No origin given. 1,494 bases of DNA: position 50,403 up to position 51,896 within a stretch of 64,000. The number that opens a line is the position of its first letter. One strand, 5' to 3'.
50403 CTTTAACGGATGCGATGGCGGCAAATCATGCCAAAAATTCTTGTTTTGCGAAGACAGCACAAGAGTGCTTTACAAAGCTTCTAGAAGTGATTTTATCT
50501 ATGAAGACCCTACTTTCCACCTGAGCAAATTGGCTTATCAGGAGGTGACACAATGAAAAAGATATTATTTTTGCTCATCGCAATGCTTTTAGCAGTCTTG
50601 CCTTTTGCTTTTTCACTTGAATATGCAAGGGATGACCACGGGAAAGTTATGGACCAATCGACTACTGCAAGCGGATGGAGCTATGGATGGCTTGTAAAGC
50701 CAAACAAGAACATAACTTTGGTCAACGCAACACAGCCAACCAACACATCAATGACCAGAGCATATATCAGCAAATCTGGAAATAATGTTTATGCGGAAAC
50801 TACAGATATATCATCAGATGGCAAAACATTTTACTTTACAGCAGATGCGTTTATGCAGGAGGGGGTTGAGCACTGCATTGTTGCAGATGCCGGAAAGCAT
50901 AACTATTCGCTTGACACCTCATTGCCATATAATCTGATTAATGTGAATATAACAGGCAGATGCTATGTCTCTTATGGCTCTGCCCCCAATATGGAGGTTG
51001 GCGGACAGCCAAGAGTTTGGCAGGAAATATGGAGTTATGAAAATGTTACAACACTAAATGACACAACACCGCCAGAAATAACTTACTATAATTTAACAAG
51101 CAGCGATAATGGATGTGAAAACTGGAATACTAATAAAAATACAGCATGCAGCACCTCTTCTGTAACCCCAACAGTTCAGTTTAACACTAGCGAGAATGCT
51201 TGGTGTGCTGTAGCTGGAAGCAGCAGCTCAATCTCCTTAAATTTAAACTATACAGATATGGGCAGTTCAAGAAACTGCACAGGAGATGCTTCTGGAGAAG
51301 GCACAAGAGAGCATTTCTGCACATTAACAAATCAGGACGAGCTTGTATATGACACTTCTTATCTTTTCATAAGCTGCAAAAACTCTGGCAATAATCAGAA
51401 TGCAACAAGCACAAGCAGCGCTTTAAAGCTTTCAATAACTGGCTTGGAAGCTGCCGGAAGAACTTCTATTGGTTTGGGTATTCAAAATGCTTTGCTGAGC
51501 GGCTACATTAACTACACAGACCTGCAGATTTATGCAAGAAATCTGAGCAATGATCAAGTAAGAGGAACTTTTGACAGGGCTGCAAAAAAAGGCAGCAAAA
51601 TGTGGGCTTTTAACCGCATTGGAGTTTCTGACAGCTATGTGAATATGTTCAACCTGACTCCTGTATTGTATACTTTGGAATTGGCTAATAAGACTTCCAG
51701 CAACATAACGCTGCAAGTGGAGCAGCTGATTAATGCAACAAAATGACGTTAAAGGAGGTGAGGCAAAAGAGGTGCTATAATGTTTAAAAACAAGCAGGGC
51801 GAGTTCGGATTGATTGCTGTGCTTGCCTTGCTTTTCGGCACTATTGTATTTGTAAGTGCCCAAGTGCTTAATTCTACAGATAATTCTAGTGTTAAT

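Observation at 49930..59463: SD-coupled six-gene operon of secreted proteins: candidate cell-surface attachment apparatus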

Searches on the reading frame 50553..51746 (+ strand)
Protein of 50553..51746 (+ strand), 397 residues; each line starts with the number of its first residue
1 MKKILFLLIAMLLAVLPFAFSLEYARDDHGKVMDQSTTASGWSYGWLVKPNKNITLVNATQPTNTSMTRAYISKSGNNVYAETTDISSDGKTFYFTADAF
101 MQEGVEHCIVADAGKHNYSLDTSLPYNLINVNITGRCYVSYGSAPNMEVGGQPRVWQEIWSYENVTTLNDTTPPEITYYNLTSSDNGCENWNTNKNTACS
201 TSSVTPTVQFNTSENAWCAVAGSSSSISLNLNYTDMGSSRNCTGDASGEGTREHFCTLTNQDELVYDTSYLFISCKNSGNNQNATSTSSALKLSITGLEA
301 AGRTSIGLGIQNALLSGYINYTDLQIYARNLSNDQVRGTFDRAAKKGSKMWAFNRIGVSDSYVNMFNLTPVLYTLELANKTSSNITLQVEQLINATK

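Call 3: search_protein_families(library=pfam, proteins=[window:50553-51746:+], max_evalue=0.1)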
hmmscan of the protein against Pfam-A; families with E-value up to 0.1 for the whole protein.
window:50553-51746:+ (397 aa): 0 families

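Call 4: search_protein_families(library=ncbifam, proteins=[window:50553-51746:+], max_evalue=0.1)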
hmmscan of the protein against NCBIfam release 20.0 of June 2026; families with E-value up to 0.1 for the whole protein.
window:50553-51746:+ (397 aa): 1 family
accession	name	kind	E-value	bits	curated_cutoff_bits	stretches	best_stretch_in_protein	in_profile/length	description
NF052533.1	SurfProtOspCBorb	equivalog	0.013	15.5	300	1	267-289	11-33/211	outer surface protein OspC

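Call 15: find_encoding_contigs(protein=window:50553-51743:+, flank=10000, max_places=6)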
Protein window:50553-51743:+ (397 aa): 2 contigs read that carry it; 2 places shown.
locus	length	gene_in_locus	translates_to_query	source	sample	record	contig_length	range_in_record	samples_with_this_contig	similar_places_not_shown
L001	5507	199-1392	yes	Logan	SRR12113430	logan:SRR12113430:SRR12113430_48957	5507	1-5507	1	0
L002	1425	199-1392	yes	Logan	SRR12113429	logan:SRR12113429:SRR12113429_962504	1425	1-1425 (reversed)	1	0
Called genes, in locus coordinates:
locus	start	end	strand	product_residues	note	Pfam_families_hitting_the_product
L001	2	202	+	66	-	?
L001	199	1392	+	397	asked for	-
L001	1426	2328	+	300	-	-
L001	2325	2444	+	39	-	-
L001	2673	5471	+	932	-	PF00082:Peptidase_S8, PF01839:FG-GAP (faint), PF13517:FG-GAP_3 (weak), PF25292:Beta-prop_CGLA (faint), PF23743:Beta-prop_BBS7 (faint)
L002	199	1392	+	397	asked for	-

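Call 16: find_homologous_proteins(query=window:50553-51743:+, max_evalue=0.001)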
Query window:50553-51743:+ (397 aa): 104 proteins with E <= 0.001 among 4440 candidates.
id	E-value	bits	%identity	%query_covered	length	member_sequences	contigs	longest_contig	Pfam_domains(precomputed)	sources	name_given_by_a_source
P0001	5.0e-263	890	100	100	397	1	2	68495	-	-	-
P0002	2.2e-124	433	57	100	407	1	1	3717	-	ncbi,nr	ncbi:hypothetical protein HY636_05085 [Candidatus Woesearchaeota archaeon]|nr:hypothetical protein [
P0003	7.5e-124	432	82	63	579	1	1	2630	-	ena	-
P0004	5.1e-122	426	86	57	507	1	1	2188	-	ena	-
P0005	9.4e-120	418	58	100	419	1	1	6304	-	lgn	-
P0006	2.7e-119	417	80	63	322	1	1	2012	-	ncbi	-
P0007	5.9e-119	416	86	57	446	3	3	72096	-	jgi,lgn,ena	-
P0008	3.3e-118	413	85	57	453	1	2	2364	-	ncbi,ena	-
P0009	7.9e-117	409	79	61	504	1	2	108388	-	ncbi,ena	-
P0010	7.9e-117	409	81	61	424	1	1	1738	-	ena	-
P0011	2.5e-115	404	82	57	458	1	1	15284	-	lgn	-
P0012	4.0e-111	390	80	57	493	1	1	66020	-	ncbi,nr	ncbi:hypothetical protein HYX08_07315 [Candidatus Woesearchaeota archaeon]|nr:hypothetical protein [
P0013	8.3e-110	385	80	57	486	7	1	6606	-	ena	-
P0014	1.0e-109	385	79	57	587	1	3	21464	PF13385.14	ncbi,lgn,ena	-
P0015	6.3e-108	379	73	61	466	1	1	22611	-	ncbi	-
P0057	9.2e-77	277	64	57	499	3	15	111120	-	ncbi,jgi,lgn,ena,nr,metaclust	ncbi:hypothetical protein J4234_04100 [Candidatus Woesearchaeota archaeon]|nr:hypothetical protein [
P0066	4.9e-72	261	61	54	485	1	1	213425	-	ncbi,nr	ncbi:hypothetical protein HYT53_02380 [Candidatus Woesearchaeota archaeon]|nr:hypothetical protein [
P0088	7.5e-62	228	53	59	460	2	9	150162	-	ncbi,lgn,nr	ncbi:hypothetical protein HYW19_01465 [Candidatus Woesearchaeota archaeon]|nr:hypothetical protein [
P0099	1.2e-52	197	49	59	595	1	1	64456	-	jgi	jgi:hypothetical protein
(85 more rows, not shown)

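Call 17: find_encoding_contigs(protein=P0009, flank=10000, max_places=2)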
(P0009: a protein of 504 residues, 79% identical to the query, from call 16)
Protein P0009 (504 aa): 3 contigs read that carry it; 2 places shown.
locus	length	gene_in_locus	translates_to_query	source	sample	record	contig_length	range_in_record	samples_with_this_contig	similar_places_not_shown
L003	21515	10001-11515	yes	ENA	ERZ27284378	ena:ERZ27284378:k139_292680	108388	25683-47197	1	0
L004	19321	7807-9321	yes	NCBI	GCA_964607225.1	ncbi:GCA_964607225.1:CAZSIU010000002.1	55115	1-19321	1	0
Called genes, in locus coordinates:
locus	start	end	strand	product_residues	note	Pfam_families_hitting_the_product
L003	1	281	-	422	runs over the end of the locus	PF02826:2-Hacid_dh_C (faint), PF03446:NAD_binding_2 (weak), PF03721:UDPG_MGDP_dh_N, PF00984:UDPG_MGDP_dh, PF03720:UDPG_MGDP_dh_C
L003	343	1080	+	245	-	PF01370:Epimerase, PF04321:RmlD_sub_bind, PF01073:3Beta_HSD, PF02719:Polysacc_synt_2 (weak), PF16363:GDP_Man_Dehyd, PF07993:NAD_binding_4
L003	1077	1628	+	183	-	PF08241:Methyltransf_11 (weak)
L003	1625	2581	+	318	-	PF00535:Glycos_transf_2, PF10111:Glyco_tranf_2_2 (faint), PF13641:Glyco_tranf_2_3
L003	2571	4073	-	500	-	PF02366:PMT, PF13231:PMT_2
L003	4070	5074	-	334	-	PF13439:Glyco_transf_4, PF13579:Glyco_trans_4_4 (weak), PF00534:Glycos_transf_1, PF13692:Glyco_trans_1_4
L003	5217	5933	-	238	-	PF00535:Glycos_transf_2, PF13641:Glyco_tranf_2_3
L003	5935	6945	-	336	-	PF01075:Glyco_transf_9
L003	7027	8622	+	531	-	PF13231:PMT_2 (weak), PF20176:DUF6541 (weak)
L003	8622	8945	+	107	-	-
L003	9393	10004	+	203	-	-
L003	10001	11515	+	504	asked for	-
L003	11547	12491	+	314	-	-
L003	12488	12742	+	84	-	-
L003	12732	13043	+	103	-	-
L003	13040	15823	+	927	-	PF13517:FG-GAP_3 (faint), PF25292:Beta-prop_CGLA (faint)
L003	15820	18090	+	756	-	PF00801:PKD (faint)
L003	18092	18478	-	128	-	-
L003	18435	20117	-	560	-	-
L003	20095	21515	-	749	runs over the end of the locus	-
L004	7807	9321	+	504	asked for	-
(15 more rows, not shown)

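Call 18: find_encoding_contigs(protein=P0057, flank=10000, max_places=2)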
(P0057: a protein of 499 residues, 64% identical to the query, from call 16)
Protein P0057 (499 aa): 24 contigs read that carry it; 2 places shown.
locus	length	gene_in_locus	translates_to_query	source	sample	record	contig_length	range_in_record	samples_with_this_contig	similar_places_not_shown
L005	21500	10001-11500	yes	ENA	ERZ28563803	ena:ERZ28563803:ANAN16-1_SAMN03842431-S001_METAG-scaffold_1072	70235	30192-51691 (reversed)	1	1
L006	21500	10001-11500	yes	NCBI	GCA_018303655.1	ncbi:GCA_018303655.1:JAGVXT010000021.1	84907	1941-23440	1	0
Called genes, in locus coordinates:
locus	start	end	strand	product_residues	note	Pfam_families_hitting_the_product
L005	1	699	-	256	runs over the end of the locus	PF00483:NTP_transferase, PF12804:NTP_transf_3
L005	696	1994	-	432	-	PF01467:CTP_transf_like, PF13714:PEP_mutase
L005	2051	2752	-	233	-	PF00483:NTP_transferase, PF12804:NTP_transf_3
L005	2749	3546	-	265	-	PF00528:BPD_transp_1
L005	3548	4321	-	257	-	PF00005:ABC_tran, PF13304:AAA_21 (faint)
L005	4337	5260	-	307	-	PF12974:Phosphonate-bd, PF09084:NMT1 (weak)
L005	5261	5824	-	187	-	PF01467:CTP_transf_like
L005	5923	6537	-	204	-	PF04677:CwfJ_C_1, PF01230:HIT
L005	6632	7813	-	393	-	PF04464:Glyphos_transf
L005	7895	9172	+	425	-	PF01210:NAD_Gly3P_dh_N (weak), PF02737:3HCDH_N (faint), PF02826:2-Hacid_dh_C (faint), PF03446:NAD_binding_2, PF03721:UDPG_MGDP_dh_N, PF00984:UDPG_MGDP_dh, PF03720:UDPG_MGDP_dh_C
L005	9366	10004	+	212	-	-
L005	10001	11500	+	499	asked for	-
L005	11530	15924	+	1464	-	PF00082:Peptidase_S8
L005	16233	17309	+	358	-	-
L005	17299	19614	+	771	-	-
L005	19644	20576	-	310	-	PF01073:3Beta_HSD, PF01370:Epimerase, PF02719:Polysacc_synt_2, PF04321:RmlD_sub_bind, PF13460:NAD_binding_10, PF16363:GDP_Man_Dehyd, PF07993:NAD_binding_4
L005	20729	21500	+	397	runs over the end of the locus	PF13439:Glyco_transf_4, PF13579:Glyco_trans_4_4, PF00534:Glycos_transf_1, PF13692:Glyco_trans_1_4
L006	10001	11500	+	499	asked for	-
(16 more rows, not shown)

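Call 19: find_encoding_contigs(protein=P0088, flank=10000, max_places=2)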
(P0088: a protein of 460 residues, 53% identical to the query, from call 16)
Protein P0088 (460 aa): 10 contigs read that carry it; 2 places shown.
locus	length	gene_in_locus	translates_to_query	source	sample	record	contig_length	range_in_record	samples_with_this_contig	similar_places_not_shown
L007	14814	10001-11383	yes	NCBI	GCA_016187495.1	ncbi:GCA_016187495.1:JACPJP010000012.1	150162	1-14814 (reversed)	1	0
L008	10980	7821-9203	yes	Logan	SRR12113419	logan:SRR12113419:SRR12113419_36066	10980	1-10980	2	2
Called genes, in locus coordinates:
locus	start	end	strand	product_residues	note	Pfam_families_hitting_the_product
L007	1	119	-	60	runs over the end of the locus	-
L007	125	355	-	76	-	-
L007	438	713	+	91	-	PF25213:HVO_A0261_N, PF13463:HTH_27 (weak), PF13601:HTH_34 (weak)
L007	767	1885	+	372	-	PF05833:NFACT_N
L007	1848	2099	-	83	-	-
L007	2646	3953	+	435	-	PF01210:NAD_Gly3P_dh_N (faint), PF03446:NAD_binding_2 (faint), PF03721:UDPG_MGDP_dh_N, PF03807:F420_oxidored (faint), PF00984:UDPG_MGDP_dh, PF03720:UDPG_MGDP_dh_C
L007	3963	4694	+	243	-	PF00483:NTP_transferase, PF12804:NTP_transf_3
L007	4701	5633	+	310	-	PF01073:3Beta_HSD, PF01370:Epimerase, PF02719:Polysacc_synt_2, PF07993:NAD_binding_4 (faint), PF16363:GDP_Man_Dehyd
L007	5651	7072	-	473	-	PF01943:Polysacc_synt, PF13440:Polysacc_synt_3, PF01554:MatE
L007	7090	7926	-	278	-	-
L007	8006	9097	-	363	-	PF13439:Glyco_transf_4, PF13579:Glyco_trans_4_4, PF00534:Glycos_transf_1, PF13692:Glyco_trans_1_4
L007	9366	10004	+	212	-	-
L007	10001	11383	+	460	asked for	-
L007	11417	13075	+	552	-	-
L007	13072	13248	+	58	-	-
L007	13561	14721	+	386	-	-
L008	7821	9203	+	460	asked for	-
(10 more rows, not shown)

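Call 24: find_related_loci(query=A1, collection=genome_contigs, flank=10000)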
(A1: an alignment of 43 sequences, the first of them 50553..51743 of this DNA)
Query A1 (397 aa) in genome_contigs; peptide patterns used: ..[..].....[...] (x = any residue, [..] = any of these).
27 stretches matched a pattern; 21 encode a relative of the query (tblastn E <= 1e-3); 21 distinct loci.
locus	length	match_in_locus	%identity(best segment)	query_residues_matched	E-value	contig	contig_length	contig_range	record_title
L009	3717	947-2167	57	1-397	5e-133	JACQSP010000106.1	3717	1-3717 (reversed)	MAG: Candidatus Woesearchaeota archaeon isolate NC_groundwater_1388_Ag_S-0.2um_34_95 S_p2_S4_coassembly_k141_2919941, wh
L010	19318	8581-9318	79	154-397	8e-123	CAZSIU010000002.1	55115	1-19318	MAG TPA_asm: uncultured Methanosarcinales archaeon isolate SRP178908_co1_292 genome assembly, contig: NODE_282_length_55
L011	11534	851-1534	80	170-397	1e-117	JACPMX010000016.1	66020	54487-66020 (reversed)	MAG: Candidatus Woesearchaeota archaeon isolate NC_groundwater_560_Ag_S-0.1um_42_26 S35_SO-1_scaffold_611283, whole geno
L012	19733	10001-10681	79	170-397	5e-116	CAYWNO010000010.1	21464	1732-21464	MAG TPA_asm: uncultured Methanosarcinales archaeon isolate SRP178908_co1_9 genome assembly, contig: NODE_1543_length_214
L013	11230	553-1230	79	170-397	4e-115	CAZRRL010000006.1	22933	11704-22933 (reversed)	MAG TPA_asm: uncultured Methanosarcinales archaeon isolate binchicken_co251_826 genome assembly, contig: NODE_3061_lengt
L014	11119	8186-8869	78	170-397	2e-113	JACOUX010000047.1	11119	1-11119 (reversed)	MAG: Candidatus Woesearchaeota archaeon isolate NC_groundwater_84_Ag_S-0.1um_40_33 S35_SO-1_scaffold_348313, whole genom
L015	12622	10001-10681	77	170-397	3e-110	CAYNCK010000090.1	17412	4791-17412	MAG TPA_asm: uncultured Methanosarcinales archaeon isolate binchicken_co203_103 genome assembly, contig: k141_4042580, w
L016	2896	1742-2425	73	170-397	2e-108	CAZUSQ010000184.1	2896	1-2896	MAG TPA_asm: uncultured Methanosarcinales archaeon isolate SRP269290_co1_892 genome assembly, contig: NODE_67855_length_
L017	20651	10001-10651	64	170-397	8e-85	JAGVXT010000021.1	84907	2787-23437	Candidatus Woesearchaeota archaeon isolate RIFCSPLOWO2_01_FULL_38_40 rifcsplowo2_01_scaffold_540, whole genome shotgun s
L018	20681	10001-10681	60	170-397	5e-83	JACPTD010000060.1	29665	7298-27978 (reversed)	MAG: Candidatus Woesearchaeota archaeon isolate NC_groundwater_723_Ag_S-0.2um_38_8 S36_SO-2_scaffold_381022, whole genom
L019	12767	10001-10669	60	164-397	3e-79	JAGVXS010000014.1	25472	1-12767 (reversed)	Candidatus Woesearchaeota archaeon isolate RIFCSPHIGHO2_02_FULL_40_54 rifcsphigho2_02_scaffold_10984, whole genome shotg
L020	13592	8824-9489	60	170-397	1e-75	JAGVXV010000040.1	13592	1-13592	Candidatus Woesearchaeota archaeon isolate RIFCSPLOWO2_12_FULL_38_19 rifcsplowo2_12_scaffold_14788, whole genome shotgun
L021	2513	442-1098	56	170-397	2e-74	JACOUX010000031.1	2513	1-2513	MAG: Candidatus Woesearchaeota archaeon isolate NC_groundwater_84_Ag_S-0.1um_40_33 S35_SO-1_scaffold_95877, whole genome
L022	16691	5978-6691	72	158-397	2e-105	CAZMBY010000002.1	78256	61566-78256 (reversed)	MAG TPA_asm: uncultured Methanosarcinales archaeon isolate binchicken_co125_1124 genome assembly, contig: NODE_684_lengt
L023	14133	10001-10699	53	165-397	3e-62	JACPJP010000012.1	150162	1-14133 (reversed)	MAG: Candidatus Woesearchaeota archaeon isolate NC_groundwater_471_Ag_B-0.1um_36_15 S34_3B_scaffold_227451, whole genome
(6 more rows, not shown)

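Call 30: predict_structure(alignment_id=A1)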
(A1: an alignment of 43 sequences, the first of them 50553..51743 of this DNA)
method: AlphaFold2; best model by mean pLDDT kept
length: 397 residues; sequences in the alignment: 43
mean_pLDDT: 73.8   pTM: 0.60
mean pLDDT of the five models: 73.8, 73.1, 72.3, 71.1, 70.9
residues with pLDDT >= 90: 190; 70-90: 52; 50-70: 33; < 50: 122
segments of 3 or more residues with pLDDT < 50: 21-28, 30-67, 77-81, 88-101, 113-163
pLDDT, mean of each block of 10 residues (from residue 1): 87 75 45 37 35 35 46 49 49 46 53 46 34 36 36 38 65 97 91 96 96 97 96 94 80 95 96 97 97 96 97 97 90 86 96 90 77 94 98 95
secondary structure, 60 per line:
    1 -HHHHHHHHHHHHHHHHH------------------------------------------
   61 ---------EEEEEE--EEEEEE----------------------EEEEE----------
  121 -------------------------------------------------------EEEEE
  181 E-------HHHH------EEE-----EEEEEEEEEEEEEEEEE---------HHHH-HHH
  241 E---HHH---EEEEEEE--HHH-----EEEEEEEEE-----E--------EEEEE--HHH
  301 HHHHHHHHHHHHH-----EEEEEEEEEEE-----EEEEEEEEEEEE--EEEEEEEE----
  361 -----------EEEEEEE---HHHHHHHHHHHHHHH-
elements in order: H2-18 E70-75 E78-83 E106-110 E176-181 H189-192 E199-201 E207-223 H233-236 E251-257 E268-276 E291-295 H298-313 E319-329 E335-346 E349-356 E372-378 H382-396

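Call 33: fold_search(model_id=the predicted structure, library=pdb)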
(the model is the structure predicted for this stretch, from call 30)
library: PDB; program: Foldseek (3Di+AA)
matches with E <= 10: 517; with E <= 0.001: 0
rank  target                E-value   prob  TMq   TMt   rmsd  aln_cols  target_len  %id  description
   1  8oxy_A                1.5e-02  0.63  0.20  0.13  10.1       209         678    8  Transglutaminase 3 without calcium in complex with DH patient-derived Fab DH63-B02 (released 2023-10-18)
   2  8rmx_A                1.5e-02  0.38  0.17  0.15  11.0       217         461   10  Transglutaminase 3 in complex with DH patient-derived Fab DH63-A02 (released 2025-03-12)
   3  8oxv_A                1.6e-02  0.47  0.18  0.12  10.8       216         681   11  Transglutaminase 3 zymogen in complex with DH patient-derived Fab DH63-B02 (released 2023-10-18)
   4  8rmy_A                1.7e-02  0.35  0.17  0.15  10.9       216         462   11  Transglutaminase 3 in complex with inhibitor Z-don and DH patient-derived Fab DH63-A02 (released 2025-03-12)
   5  8oxx_A                2.0e-02  0.44  0.19  0.17  10.7       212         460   10  Transglutaminase 3 in complex with inhibitor Z-don and DH patient-derived Fab DH63-B02 (released 2023-10-18)
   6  1l9m_B                2.0e-02  0.44  0.18  0.12  10.4       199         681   10  Three-dimensional structure of the human transglutaminase 3 enzyme: binding of calcium ions change structure for activ (released 2002-05-29)
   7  9bc4_A                2.1e-02  0.41  0.17  0.16  11.7       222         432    8  Transglutaminase 2 - Intermediate State (released 2024-07-03)
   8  8rmy_D                2.1e-02  0.41  0.18  0.16  10.7       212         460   10  Transglutaminase 3 in complex with inhibitor Z-don and DH patient-derived Fab DH63-A02 (released 2025-03-12)
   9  1doa_B                2.6e-02  0.80  0.20  0.35  13.5       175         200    9  Structure of the rho family gtp-binding protein cdc42 in complex with the multifunctional regulator rhogdi (released 2000-02-09)
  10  1nug_B                2.6e-02  0.35  0.18  0.12  10.6       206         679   10  Role of Calcium Ions in the Activation and Activity of the Transglutaminase 3 Enzyme (2 calciums, 1 Mg, inactive form) (released 2003-04-22)
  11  8oxw_A                3.2e-02  0.41  0.20  0.13  10.2       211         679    9  Transglutaminase 3 in complex with DH patient-derived Fab DH63-B02 (released 2023-10-18)
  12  8rmx_D                3.4e-02  0.28  0.17  0.15  11.0       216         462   11  Transglutaminase 3 in complex with DH patient-derived Fab DH63-A02 (released 2025-03-12)
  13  1nep                  4.1e-02  0.93  0.21  0.52   5.4       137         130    8  Crystal Structure Analysis of the Bovine NPC2 (Niemann-Pick C2) Protein (released 2003-01-28)
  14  1hh4_E                4.9e-02  0.75  0.20  0.39  13.1       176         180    9  Rac1-RhoGDI complex involved in NADPH oxidase activation (released 2001-08-28)
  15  3s3p_A                6.6e-02  0.28  0.19  0.14  10.2       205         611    7  Transglutaminase 2 in complex with a novel inhibitor (released 2012-06-06)
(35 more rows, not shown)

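Call 34: search_solved_structures(query=A1, max_evalue=1)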
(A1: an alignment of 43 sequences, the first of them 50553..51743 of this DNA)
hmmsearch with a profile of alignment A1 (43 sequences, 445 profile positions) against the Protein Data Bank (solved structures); distinct sequences matched with E-value up to 1: 0.

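Call 35: search_protein_families(library=phrogs, proteins=[window:50553-51746:+], max_evalue=0.01)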
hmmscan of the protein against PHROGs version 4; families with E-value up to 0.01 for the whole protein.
window:50553-51746:+ (397 aa): 0 families
